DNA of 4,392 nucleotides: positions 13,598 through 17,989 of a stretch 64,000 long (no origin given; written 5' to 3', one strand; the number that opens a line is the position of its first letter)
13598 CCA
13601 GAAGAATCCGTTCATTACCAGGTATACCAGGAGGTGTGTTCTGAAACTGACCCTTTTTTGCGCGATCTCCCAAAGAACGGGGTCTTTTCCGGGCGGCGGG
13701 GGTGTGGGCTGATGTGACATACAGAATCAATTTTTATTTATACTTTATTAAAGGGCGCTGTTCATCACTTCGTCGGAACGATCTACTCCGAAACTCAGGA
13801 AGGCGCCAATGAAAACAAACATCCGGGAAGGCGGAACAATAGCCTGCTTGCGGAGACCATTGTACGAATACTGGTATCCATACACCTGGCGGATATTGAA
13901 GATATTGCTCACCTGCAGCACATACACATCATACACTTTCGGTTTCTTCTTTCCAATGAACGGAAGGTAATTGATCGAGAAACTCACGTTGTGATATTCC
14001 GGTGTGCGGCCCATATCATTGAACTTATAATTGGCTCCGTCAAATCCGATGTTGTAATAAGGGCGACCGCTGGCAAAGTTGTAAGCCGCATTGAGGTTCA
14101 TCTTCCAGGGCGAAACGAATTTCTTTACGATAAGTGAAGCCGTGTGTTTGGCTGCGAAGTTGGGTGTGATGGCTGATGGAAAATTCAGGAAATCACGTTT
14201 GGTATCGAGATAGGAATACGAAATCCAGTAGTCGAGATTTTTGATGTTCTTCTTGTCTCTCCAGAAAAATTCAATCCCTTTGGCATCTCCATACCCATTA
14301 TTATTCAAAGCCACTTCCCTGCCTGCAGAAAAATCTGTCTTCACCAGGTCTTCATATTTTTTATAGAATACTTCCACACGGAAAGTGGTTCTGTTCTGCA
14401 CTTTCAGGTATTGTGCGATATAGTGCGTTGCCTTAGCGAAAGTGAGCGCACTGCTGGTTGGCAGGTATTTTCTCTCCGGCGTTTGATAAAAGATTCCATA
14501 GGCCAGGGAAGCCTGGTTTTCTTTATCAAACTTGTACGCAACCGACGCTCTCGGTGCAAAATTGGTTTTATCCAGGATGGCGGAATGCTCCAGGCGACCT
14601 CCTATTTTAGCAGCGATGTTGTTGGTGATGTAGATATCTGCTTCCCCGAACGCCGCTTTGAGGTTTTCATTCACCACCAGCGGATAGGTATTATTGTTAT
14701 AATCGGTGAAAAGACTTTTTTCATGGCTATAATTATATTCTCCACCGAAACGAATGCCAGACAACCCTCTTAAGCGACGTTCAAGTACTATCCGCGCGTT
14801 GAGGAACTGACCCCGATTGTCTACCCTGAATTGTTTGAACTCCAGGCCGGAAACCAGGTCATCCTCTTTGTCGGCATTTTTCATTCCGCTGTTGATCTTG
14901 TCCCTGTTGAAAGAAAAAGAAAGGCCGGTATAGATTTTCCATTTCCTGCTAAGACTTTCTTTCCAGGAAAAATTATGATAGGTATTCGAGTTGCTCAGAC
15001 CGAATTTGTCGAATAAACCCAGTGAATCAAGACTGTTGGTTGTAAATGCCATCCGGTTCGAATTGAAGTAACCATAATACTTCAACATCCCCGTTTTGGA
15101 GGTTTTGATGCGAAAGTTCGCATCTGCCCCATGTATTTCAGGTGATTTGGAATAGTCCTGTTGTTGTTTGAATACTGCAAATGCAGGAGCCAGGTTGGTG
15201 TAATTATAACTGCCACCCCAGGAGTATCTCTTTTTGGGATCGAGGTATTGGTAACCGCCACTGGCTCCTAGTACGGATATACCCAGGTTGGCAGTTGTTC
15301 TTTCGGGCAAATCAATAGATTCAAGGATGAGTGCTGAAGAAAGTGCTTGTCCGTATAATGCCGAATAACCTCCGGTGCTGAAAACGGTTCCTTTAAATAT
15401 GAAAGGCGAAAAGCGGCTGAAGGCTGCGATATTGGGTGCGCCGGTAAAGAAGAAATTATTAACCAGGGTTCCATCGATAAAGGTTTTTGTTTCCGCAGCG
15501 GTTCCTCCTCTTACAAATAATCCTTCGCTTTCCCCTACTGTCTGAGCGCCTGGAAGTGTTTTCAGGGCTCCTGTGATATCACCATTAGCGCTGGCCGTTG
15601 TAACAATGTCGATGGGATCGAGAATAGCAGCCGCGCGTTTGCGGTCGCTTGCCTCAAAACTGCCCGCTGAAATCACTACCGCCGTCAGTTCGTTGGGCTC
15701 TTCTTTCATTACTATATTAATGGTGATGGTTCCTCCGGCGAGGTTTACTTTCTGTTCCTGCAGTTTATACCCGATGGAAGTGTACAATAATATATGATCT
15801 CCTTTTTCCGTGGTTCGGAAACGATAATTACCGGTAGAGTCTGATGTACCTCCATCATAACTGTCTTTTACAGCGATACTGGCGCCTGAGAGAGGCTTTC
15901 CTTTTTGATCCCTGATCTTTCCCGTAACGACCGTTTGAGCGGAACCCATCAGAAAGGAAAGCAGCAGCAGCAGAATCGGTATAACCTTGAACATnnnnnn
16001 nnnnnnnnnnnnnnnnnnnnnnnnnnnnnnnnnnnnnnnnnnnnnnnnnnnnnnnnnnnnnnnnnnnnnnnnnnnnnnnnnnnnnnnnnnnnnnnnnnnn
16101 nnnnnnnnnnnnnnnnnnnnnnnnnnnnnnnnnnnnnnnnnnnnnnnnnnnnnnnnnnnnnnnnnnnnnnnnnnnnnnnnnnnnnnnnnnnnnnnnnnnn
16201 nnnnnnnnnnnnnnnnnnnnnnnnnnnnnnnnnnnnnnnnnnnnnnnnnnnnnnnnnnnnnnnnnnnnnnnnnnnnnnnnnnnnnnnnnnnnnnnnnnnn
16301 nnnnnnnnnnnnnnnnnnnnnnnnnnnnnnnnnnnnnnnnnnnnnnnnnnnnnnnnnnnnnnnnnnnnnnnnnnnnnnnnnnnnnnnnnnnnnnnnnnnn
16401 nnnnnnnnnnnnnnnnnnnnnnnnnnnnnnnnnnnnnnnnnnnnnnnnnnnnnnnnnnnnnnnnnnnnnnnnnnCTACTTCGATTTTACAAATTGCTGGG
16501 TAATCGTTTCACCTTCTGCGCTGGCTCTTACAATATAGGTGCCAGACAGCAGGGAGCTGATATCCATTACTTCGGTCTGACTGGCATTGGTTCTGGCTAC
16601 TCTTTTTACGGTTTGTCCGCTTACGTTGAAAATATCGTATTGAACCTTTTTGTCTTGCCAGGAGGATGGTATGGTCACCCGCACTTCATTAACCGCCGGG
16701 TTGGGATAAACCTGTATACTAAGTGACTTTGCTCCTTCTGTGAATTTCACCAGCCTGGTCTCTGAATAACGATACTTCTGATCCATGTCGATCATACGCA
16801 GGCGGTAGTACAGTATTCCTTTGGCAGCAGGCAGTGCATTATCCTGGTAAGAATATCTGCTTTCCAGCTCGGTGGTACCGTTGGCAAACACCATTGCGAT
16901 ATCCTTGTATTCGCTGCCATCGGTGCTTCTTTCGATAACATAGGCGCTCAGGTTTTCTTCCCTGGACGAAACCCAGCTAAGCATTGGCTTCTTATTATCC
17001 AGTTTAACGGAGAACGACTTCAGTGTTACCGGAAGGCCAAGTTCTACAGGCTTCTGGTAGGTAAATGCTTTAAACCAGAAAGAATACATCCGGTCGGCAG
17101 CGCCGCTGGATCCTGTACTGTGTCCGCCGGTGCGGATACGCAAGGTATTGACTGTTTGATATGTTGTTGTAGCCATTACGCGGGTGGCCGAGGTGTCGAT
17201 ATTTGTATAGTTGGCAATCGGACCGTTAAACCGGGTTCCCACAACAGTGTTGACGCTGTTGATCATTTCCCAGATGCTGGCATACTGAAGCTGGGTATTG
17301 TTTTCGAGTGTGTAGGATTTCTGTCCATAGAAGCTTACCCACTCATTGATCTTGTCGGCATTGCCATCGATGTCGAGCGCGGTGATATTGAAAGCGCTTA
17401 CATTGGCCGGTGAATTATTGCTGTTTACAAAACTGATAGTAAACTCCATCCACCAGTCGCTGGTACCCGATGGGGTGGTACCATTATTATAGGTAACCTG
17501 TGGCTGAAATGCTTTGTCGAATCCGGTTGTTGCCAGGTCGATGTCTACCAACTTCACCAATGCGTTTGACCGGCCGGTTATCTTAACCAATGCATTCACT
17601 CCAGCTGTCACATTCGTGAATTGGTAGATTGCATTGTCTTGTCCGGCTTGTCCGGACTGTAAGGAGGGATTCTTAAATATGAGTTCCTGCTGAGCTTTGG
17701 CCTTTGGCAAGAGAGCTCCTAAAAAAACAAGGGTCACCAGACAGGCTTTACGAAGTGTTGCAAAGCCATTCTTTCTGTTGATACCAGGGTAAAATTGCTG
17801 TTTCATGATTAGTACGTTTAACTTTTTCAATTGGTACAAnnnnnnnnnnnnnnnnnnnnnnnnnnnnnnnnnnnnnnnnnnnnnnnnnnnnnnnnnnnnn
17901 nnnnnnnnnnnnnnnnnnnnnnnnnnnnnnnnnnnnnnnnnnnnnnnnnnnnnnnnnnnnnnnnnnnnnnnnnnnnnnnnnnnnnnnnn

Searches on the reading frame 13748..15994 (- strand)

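Call 71: search_protein_families(library=pfam, proteins=[window:13748-15994:-], max_evalue=0.0001)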
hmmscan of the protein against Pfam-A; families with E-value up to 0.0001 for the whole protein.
window:13748-15994:- (748 aa): 3 families
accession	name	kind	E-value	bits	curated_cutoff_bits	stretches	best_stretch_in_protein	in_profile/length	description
PF13715.12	CarbopepD_reg_2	-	1.3e-17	64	32.2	1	23-108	1-88/88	CarboxypepD_reg-like domain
PF13620.12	CarboxypepD_reg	-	3.7e-12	46.8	32.3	1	23-96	2-81/82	Carboxypeptidase regulatory-like domain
PF07715.20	Plug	-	2.1e-05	25.4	23.9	1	135-216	20-101/107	TonB-dependent Receptor Plug Domain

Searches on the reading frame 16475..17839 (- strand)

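Call 71: search_protein_families(library=pfam, proteins=[window:16475-17839:-], max_evalue=0.0001)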
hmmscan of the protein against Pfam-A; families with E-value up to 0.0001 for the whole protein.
window:16475-17839:- (454 aa): 1 family
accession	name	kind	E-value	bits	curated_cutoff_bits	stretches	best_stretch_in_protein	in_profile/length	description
PF18962.6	Por_Secre_tail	-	9e-15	55.2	27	1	377-450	1-73/75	Secretion system C-terminal sorting domain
